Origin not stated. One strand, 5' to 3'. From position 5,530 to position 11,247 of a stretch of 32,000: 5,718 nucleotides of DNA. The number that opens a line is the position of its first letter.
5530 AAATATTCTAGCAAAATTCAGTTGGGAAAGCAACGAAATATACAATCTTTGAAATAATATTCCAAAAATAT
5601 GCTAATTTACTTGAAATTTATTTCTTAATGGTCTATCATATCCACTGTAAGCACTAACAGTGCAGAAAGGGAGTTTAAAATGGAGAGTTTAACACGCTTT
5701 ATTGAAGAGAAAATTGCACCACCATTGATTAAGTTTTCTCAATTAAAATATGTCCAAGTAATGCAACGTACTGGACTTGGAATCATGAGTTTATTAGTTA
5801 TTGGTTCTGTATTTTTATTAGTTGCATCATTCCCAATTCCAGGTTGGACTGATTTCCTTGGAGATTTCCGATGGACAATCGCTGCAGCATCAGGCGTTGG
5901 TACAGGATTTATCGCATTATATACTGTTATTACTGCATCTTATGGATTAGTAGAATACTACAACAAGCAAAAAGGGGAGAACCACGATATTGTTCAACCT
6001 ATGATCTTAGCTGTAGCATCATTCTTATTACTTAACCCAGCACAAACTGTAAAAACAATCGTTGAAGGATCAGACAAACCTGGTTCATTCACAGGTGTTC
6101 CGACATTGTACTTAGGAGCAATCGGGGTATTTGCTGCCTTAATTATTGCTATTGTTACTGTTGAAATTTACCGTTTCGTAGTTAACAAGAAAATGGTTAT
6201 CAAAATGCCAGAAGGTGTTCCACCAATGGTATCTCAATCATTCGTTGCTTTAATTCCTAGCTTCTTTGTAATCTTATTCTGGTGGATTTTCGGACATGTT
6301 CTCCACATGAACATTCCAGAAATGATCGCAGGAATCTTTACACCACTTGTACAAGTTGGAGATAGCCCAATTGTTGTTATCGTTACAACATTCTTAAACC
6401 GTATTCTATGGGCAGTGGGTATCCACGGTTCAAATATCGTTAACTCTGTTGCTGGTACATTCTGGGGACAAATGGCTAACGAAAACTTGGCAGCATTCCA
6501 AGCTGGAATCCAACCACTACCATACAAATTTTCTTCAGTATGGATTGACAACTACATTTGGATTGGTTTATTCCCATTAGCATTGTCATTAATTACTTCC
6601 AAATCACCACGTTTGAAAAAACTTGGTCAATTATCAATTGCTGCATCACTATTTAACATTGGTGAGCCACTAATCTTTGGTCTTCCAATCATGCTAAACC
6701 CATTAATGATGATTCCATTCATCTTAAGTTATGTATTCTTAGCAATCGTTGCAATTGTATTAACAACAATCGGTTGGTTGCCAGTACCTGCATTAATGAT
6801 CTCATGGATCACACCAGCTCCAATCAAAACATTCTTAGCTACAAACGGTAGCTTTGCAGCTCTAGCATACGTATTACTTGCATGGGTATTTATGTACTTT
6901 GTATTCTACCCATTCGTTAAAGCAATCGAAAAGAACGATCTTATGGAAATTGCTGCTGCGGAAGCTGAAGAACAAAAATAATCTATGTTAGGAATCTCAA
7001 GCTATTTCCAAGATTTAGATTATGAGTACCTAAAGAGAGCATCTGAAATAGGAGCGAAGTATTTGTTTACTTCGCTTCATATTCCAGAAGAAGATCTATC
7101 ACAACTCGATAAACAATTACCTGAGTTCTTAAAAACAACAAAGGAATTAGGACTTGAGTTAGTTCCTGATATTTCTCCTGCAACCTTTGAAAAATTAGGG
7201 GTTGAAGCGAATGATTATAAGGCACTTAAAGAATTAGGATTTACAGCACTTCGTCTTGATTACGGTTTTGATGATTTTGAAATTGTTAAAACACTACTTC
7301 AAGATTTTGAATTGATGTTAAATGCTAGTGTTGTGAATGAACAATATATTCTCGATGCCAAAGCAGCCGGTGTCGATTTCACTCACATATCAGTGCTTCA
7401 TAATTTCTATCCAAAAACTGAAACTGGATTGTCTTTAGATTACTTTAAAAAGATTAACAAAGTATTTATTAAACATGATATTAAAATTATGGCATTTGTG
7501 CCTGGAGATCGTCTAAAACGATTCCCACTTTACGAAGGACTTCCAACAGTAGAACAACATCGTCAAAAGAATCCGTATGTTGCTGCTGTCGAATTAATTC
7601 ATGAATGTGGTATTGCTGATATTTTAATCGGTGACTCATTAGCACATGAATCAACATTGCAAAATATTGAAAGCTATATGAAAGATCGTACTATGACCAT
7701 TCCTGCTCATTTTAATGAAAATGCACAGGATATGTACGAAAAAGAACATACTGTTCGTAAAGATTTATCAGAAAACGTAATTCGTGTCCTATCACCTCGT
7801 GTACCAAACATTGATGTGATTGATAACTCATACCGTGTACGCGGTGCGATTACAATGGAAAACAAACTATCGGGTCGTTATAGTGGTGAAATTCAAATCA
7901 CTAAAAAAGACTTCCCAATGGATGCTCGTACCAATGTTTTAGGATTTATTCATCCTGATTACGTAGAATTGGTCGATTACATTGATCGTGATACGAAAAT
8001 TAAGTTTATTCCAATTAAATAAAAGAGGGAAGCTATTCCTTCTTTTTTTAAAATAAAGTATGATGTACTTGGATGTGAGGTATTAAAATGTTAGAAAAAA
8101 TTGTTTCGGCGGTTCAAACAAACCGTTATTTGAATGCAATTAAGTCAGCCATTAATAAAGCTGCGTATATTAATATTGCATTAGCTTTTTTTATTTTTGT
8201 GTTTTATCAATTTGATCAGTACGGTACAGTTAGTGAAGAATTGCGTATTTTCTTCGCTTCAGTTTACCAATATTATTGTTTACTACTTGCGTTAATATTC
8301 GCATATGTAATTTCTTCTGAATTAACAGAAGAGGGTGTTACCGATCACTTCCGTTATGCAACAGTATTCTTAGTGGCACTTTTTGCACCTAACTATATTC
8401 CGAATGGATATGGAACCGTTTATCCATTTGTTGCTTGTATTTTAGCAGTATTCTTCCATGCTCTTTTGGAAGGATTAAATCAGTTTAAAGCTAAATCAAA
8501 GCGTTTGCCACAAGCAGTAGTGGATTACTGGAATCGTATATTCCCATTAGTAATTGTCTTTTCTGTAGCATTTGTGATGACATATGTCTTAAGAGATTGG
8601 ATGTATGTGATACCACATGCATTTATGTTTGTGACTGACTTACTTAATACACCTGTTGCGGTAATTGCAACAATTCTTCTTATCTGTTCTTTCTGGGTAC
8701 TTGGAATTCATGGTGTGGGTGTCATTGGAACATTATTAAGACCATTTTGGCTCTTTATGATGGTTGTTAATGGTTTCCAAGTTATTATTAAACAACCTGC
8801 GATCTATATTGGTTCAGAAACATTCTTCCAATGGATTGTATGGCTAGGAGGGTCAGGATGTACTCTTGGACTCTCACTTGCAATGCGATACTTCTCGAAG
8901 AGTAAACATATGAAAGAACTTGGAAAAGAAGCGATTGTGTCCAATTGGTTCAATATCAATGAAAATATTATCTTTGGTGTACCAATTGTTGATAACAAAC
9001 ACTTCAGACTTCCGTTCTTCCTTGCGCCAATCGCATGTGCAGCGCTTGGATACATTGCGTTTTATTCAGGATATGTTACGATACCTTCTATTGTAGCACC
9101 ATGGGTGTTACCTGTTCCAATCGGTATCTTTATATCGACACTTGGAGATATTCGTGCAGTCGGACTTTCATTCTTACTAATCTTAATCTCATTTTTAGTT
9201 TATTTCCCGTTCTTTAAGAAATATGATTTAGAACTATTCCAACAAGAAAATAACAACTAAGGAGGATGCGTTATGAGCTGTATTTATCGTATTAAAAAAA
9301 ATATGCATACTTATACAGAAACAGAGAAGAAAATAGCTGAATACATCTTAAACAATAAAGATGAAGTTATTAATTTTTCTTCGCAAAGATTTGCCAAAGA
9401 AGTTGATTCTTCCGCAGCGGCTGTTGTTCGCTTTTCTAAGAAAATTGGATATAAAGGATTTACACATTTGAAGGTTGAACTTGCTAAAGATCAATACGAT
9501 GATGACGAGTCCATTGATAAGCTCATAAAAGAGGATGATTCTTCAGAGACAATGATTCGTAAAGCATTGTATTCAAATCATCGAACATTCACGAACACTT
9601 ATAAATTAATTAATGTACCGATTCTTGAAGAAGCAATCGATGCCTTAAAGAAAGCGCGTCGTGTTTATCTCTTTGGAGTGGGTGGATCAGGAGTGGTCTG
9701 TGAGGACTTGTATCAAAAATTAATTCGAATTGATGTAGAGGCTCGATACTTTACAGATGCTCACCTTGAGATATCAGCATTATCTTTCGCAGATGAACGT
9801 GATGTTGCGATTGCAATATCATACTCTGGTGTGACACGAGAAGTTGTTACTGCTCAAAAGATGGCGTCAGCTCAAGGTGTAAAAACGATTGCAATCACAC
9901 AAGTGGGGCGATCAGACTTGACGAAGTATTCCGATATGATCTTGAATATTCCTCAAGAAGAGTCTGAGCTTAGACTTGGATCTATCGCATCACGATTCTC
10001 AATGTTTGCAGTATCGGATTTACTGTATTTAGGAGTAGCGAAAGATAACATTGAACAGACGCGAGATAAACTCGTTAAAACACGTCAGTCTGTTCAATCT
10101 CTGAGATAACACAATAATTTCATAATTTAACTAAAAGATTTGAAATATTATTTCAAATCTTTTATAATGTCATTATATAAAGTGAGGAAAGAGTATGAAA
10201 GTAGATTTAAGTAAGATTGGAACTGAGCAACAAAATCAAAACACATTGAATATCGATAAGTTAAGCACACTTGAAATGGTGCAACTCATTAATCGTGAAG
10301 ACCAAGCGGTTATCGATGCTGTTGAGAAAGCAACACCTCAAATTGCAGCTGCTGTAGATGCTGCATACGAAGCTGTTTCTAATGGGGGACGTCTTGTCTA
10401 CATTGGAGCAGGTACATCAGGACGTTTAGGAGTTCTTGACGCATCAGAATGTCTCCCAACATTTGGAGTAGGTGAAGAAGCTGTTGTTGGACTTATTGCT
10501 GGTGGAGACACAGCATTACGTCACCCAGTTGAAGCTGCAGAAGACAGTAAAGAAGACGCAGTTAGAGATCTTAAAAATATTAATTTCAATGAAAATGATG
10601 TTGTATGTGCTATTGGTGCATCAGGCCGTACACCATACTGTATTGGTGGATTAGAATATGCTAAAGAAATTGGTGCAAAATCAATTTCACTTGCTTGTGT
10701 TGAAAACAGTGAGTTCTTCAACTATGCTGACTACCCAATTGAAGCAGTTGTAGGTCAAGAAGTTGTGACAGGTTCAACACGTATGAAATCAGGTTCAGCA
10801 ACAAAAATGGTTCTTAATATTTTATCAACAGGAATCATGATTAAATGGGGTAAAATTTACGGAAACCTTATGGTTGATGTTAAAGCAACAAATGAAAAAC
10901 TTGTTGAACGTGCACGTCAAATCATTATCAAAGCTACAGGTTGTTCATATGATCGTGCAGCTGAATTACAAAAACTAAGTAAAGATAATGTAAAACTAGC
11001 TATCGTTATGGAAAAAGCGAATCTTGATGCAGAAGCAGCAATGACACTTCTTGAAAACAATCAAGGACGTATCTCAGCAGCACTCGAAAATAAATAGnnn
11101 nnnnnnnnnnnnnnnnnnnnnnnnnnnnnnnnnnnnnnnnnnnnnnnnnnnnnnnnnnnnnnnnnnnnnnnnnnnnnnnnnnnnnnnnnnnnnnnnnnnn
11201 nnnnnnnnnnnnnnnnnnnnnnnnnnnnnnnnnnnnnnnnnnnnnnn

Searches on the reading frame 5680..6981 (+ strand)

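Call 5: search_protein_families(library=pfam, proteins=[window:5680-6981:+])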
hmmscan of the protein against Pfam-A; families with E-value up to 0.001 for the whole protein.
window:5680-6981:+ (433 aa): 1 family
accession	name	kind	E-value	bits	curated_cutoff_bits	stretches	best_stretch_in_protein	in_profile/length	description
PF02378.23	PTS_EIIC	-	6.7e-42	144.1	30.7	1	35-349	7-317/319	Phosphotransferase system, EIIC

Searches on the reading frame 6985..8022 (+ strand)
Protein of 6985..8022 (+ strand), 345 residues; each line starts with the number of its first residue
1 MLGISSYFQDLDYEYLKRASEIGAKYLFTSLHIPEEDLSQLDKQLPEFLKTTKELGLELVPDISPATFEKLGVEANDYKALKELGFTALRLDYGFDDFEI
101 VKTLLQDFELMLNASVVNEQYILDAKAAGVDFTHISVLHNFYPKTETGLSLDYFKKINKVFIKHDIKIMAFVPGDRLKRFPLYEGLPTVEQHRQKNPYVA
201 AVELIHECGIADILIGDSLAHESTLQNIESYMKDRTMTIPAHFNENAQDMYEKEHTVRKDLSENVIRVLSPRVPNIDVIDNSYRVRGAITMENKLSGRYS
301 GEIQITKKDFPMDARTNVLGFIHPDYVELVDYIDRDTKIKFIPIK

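Call 5: search_protein_families(library=pfam, proteins=[window:6985-8022:+])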
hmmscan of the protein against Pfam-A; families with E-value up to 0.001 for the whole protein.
window:6985-8022:+ (345 aa): 2 families
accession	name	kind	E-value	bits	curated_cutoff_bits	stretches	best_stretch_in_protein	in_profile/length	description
PF19200.6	MupG_N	-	1.3e-63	215.2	24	1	2-229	1-236/237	6-phospho-N-acetylmuramidase, N-terminal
PF05913.16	MupG_C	-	2.1e-22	79.9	24.4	1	241-341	9-115/116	6-phospho-N-acetylmuramidase, C-terminal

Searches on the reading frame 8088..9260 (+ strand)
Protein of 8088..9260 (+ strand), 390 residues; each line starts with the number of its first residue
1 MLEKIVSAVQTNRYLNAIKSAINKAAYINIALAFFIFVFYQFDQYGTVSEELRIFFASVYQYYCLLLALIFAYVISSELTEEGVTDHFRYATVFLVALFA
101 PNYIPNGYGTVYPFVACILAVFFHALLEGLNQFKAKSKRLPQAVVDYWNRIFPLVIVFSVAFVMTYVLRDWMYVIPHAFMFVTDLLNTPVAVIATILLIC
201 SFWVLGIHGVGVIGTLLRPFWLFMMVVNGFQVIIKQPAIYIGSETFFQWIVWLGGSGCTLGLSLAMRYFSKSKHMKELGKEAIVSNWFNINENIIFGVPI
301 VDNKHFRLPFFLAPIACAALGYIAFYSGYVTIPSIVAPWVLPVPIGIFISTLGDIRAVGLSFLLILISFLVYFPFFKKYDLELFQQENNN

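Call 5: search_protein_families(library=pfam, proteins=[window:8088-9260:+])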
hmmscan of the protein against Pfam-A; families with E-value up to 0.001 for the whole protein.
window:8088-9260:+ (390 aa): 1 family
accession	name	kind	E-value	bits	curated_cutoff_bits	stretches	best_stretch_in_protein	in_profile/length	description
PF02378.23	PTS_EIIC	-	6.9e-20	71.8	30.7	1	41-314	32-319/319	Phosphotransferase system, EIIC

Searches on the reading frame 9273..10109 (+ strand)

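Call 5: search_protein_families(library=pfam, proteins=[window:9273-10109:+])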
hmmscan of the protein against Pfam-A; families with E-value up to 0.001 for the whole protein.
window:9273-10109:+ (278 aa): 3 families
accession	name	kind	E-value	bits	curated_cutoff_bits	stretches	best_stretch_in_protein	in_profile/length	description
PF01418.23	HTH_6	-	8.3e-22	77.4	28.3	1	3-73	3-73/77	Helix-turn-helix domain, rpiR family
PF01380.27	SIS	-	4.1e-20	72.4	25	1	125-252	2-129/131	SIS domain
PF13580.11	SIS_2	-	1.7e-09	38.3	27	1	167-209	95-137/138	SIS domain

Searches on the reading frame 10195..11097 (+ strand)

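Call 5: search_protein_families(library=pfam, proteins=[window:10195-11097:+])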
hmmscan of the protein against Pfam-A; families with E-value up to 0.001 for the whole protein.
window:10195-11097:+ (300 aa): 6 families
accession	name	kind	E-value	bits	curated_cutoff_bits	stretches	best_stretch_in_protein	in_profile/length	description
PF22645.1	GKRP_SIS_N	-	1e-18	67.5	27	1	49-156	1-112/113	Glucokinase regulatory protein N-terminal SIS domain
PF13580.11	SIS_2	-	1.9e-08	34.9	27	1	38-166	8-136/138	SIS domain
PF01380.27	SIS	-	1.2e-07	32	25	1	129-209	49-127/131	SIS domain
PF22198.1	GKRP_SIS_2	-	1.4e-07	31.9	27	1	49-105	6-62/191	Glucokinase regulatory protein, second SIS domain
PF20741.3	GKRP-like_C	-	6.7e-06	27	27.7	1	224-257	2-35/100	C-terminal lid domain of glucokinase regulatory protein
PF03861.19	ANTAR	-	0.00028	21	27.3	0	233-264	9-41/54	ANTAR domain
